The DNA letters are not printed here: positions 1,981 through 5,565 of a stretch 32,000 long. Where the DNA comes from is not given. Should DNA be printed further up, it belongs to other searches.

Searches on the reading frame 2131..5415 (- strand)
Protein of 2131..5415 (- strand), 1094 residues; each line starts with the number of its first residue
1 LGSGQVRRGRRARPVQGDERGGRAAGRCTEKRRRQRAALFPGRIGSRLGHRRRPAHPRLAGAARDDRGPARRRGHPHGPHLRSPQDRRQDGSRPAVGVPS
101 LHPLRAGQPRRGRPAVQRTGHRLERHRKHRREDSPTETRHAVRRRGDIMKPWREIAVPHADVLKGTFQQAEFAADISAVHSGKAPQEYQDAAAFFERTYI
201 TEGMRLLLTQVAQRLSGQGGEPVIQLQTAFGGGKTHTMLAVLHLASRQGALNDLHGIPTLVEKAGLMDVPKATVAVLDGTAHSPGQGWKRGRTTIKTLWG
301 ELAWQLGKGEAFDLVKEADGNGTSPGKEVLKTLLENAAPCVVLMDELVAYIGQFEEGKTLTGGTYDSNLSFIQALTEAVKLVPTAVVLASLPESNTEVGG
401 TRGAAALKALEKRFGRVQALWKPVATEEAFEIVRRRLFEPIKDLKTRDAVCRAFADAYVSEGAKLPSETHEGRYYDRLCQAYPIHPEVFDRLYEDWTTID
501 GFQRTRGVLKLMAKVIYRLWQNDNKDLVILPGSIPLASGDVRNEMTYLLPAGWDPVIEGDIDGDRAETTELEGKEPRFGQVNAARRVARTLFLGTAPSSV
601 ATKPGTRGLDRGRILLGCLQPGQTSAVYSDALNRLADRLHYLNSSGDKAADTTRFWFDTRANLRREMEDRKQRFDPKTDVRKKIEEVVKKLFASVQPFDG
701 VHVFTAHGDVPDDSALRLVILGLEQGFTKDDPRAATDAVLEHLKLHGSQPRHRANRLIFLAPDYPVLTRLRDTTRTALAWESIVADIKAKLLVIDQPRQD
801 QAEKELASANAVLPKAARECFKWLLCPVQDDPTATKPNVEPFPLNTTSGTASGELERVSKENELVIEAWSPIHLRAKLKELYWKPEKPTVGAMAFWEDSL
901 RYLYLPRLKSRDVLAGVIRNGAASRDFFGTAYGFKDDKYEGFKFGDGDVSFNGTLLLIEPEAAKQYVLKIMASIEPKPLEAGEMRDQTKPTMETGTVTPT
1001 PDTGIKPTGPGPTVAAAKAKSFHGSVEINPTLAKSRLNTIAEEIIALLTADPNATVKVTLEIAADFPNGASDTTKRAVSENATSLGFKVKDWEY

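Call 6: search_protein_families(library=pfam, proteins=[window:2131-5415:-], max_evalue=0.01)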
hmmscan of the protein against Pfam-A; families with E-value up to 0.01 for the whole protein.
window:2131-5415:- (1094 aa): 1 family
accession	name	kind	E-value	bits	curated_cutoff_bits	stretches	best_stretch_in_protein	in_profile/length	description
PF04465.17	DUF499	-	4.8e-29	101.3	23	1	272-674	23-425/1024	Protein of unknown function (DUF499)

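Call 7: search_protein_families(library=padloc, proteins=[window:2131-5415:-], max_evalue=0.001)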
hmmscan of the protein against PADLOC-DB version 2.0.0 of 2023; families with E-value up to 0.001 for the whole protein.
window:2131-5415:- (1094 aa): 2 families
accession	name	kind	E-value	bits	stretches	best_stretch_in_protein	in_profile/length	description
PDLC00662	HmaC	-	0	1408.2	1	149-1093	3-940/941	AAA+ ATPase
PDLC02192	DUF499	-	1.9e-46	156.4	1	189-830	33-631/1022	-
